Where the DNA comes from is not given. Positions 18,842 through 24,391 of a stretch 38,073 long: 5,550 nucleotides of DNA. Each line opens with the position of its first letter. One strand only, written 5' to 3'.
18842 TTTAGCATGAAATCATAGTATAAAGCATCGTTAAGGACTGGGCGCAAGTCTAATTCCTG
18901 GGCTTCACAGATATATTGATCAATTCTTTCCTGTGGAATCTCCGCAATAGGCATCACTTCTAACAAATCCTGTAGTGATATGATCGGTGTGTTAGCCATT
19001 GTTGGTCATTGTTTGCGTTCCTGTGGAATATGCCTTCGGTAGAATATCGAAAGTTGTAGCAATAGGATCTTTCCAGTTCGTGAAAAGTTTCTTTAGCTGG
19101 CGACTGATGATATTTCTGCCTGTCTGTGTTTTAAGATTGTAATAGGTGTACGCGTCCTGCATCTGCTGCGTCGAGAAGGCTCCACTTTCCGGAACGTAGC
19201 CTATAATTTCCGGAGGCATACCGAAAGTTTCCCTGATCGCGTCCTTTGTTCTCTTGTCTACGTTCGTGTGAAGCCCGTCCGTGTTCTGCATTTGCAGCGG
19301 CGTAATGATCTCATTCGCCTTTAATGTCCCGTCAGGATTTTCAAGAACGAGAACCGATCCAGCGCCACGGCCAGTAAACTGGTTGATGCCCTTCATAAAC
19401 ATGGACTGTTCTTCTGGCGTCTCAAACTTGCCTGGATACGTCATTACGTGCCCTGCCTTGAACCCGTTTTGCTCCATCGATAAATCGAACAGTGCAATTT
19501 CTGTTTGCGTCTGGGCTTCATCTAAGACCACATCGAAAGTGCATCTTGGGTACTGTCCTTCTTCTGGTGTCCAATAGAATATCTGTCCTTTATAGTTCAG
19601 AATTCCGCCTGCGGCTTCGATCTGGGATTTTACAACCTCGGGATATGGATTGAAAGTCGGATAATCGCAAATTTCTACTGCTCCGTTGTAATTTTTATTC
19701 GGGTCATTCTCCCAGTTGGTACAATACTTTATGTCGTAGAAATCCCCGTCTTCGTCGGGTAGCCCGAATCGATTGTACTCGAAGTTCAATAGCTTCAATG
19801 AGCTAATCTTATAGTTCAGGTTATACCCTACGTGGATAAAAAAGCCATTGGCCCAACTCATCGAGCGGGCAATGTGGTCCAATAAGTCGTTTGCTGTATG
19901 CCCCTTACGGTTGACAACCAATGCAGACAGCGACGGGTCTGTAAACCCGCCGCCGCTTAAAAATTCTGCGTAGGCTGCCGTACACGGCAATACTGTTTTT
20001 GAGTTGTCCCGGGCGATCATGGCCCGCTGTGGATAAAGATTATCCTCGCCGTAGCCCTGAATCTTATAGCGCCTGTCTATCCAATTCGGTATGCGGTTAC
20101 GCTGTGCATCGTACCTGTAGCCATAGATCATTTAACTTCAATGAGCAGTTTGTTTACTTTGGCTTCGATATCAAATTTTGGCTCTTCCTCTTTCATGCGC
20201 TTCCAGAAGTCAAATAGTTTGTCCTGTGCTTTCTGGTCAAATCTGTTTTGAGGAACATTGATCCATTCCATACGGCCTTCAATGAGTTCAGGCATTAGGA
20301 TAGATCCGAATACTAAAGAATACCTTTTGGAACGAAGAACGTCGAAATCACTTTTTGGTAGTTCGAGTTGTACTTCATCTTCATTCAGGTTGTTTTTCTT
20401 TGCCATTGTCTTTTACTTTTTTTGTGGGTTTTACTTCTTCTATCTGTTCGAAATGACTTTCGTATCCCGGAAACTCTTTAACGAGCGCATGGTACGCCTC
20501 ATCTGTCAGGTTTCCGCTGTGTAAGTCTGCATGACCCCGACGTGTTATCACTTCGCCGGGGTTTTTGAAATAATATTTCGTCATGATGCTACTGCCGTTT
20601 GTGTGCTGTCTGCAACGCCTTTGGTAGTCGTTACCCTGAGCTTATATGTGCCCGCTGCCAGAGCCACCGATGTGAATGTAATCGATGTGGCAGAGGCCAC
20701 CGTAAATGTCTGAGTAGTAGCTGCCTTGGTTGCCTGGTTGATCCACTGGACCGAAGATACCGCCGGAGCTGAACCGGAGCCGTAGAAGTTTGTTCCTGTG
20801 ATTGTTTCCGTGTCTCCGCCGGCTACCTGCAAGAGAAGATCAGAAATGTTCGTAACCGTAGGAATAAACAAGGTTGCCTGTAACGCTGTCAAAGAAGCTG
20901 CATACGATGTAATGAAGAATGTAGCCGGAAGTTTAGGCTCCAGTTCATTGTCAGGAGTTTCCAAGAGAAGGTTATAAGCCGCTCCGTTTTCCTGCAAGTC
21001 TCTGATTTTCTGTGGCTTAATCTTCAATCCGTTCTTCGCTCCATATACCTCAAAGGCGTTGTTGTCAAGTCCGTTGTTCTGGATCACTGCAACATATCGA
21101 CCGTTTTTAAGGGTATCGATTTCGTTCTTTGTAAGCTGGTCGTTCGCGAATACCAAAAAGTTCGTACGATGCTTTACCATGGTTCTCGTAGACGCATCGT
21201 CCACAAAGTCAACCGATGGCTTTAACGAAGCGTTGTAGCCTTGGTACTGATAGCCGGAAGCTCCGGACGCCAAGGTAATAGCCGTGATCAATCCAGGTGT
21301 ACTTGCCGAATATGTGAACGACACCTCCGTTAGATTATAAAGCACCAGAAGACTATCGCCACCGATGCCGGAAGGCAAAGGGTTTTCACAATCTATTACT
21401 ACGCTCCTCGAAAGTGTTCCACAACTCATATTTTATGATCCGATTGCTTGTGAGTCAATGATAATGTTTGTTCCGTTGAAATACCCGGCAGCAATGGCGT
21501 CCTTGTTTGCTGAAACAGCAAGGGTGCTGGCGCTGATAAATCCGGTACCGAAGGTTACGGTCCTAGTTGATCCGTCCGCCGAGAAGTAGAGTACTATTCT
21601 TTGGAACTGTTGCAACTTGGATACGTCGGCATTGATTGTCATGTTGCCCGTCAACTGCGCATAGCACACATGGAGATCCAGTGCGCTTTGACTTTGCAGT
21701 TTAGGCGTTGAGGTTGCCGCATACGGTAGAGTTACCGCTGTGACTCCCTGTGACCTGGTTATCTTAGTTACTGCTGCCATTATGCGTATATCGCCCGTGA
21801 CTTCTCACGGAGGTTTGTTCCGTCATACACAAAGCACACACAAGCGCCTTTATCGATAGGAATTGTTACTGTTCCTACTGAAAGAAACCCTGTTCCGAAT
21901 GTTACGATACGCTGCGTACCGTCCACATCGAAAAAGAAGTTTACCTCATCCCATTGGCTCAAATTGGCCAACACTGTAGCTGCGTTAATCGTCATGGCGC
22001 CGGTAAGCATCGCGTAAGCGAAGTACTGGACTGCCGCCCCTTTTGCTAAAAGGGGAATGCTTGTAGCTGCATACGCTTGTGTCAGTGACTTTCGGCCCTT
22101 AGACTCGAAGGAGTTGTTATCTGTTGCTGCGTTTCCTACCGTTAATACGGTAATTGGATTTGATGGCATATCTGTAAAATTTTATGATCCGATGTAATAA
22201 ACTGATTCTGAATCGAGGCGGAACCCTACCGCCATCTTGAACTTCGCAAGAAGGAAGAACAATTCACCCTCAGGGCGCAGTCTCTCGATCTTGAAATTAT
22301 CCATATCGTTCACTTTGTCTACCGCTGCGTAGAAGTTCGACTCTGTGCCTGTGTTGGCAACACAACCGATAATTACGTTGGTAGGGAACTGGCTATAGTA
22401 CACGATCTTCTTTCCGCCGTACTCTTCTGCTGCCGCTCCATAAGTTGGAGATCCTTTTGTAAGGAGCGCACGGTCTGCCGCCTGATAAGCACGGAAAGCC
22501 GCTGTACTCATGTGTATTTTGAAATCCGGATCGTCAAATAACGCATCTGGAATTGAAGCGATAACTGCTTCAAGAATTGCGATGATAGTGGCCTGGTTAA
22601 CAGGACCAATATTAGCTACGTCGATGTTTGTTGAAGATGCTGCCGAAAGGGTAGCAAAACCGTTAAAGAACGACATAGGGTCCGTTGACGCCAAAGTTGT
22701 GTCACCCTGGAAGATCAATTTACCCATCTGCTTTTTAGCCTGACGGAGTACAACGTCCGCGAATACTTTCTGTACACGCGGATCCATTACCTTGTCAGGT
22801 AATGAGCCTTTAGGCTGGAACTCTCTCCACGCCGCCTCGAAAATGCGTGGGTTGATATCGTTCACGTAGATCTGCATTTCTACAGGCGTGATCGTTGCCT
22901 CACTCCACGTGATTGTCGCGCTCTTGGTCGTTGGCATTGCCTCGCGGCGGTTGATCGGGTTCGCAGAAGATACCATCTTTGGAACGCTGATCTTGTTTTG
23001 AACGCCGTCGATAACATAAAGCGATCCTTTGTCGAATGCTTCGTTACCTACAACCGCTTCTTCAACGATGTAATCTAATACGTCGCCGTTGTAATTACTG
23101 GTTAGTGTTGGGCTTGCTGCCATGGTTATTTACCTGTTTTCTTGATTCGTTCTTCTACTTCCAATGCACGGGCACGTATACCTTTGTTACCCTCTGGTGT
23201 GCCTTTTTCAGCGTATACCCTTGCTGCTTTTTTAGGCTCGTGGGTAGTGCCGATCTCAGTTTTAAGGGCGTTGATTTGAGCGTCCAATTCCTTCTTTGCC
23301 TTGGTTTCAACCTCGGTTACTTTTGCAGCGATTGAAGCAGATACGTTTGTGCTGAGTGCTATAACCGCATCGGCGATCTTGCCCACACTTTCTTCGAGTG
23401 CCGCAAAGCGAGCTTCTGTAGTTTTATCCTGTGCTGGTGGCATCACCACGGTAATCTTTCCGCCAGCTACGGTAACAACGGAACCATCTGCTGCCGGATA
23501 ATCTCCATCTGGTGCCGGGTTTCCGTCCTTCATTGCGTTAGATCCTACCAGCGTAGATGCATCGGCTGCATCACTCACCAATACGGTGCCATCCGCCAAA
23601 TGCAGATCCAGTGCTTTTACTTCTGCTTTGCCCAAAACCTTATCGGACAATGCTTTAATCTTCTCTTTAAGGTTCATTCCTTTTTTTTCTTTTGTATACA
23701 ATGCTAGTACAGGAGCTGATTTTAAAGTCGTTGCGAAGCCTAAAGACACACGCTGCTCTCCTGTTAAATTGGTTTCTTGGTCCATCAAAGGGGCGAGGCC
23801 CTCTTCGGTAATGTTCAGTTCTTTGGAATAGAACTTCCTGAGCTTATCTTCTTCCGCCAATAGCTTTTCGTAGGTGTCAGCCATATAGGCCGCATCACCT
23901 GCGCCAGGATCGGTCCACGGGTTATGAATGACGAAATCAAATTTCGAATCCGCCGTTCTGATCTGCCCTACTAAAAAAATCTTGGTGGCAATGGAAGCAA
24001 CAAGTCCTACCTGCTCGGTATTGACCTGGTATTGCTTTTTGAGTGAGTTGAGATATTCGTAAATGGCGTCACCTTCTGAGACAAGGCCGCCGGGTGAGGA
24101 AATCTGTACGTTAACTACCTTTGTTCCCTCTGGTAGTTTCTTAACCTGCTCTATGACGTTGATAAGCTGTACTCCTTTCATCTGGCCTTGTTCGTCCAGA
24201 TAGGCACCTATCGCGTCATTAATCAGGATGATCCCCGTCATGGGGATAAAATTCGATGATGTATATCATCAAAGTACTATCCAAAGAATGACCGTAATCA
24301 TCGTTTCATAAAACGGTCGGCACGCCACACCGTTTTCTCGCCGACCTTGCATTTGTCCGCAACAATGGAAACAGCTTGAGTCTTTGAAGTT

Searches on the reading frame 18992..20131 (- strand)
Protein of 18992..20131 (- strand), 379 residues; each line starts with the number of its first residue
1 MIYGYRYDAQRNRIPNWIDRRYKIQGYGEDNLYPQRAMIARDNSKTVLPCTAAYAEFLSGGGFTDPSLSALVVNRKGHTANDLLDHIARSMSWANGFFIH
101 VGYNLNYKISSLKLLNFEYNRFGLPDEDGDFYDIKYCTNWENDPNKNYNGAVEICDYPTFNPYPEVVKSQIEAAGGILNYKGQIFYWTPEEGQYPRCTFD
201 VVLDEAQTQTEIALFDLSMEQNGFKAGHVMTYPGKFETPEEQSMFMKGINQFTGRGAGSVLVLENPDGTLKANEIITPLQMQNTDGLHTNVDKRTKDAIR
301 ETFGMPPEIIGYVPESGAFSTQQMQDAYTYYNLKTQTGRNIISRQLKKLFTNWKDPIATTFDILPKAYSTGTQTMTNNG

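Call 66: search_protein_families(library=pfam, max_evalue=0.001, proteins=[window:18992-20131:-])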
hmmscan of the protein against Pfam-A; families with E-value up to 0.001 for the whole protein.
window:18992-20131:- (379 aa): 1 family
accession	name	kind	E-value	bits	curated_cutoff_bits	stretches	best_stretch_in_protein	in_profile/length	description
PF04860.17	Phage_portal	-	0.00014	21.6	39.1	1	211-333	145-261/321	Phage portal protein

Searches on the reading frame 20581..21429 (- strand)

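Call 66: search_protein_families(library=pfam, max_evalue=0.001, proteins=[window:20581-21429:-])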
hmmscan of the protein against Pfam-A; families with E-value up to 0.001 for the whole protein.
window:20581-21429:- (282 aa): 1 family
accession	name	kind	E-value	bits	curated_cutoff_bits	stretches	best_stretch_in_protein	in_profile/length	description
PF01833.30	TIG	-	4.1e-05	23.9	20.9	1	190-272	1-73/84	IPT/TIG domain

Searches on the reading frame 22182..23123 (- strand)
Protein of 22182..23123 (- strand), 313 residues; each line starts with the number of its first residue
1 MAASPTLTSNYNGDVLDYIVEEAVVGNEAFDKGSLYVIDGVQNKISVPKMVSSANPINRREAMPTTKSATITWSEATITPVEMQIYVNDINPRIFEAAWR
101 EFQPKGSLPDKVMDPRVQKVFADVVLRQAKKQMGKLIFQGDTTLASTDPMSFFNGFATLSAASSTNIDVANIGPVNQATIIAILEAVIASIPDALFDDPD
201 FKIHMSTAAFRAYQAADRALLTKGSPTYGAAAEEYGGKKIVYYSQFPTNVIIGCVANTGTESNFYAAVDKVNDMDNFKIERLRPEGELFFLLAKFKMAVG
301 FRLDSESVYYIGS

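Call 51: find_encoding_contigs(protein=window:22182-23123:-, flank=10000, max_places=1)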
Protein window:22182-23123:- (313 aa): 7 contigs read that carry it; 1 place shown.
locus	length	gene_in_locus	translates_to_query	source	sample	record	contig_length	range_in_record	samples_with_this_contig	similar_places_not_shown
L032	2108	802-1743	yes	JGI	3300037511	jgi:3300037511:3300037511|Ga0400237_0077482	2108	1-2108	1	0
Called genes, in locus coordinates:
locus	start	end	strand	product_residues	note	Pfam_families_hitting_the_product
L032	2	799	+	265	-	?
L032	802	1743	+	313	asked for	-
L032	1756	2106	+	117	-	?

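Call 66: search_protein_families(library=pfam, max_evalue=0.001, proteins=[window:22182-23123:-])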
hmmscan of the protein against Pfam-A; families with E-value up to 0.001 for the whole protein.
window:22182-23123:- (313 aa): 0 families

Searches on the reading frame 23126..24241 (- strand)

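Call 66: search_protein_families(library=pfam, max_evalue=0.001, proteins=[window:23126-24241:-])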
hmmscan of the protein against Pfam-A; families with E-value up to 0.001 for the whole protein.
window:23126-24241:- (371 aa): 2 families
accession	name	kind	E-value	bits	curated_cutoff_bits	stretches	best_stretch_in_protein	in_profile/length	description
PF00574.28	CLP_protease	-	1e-13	52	20.2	1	38-170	44-175/182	Clp protease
PF05929.16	Phage_GPO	-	0.00014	22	33.6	1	271-344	187-257/268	Phage capsid scaffolding protein (GPO) serine peptidase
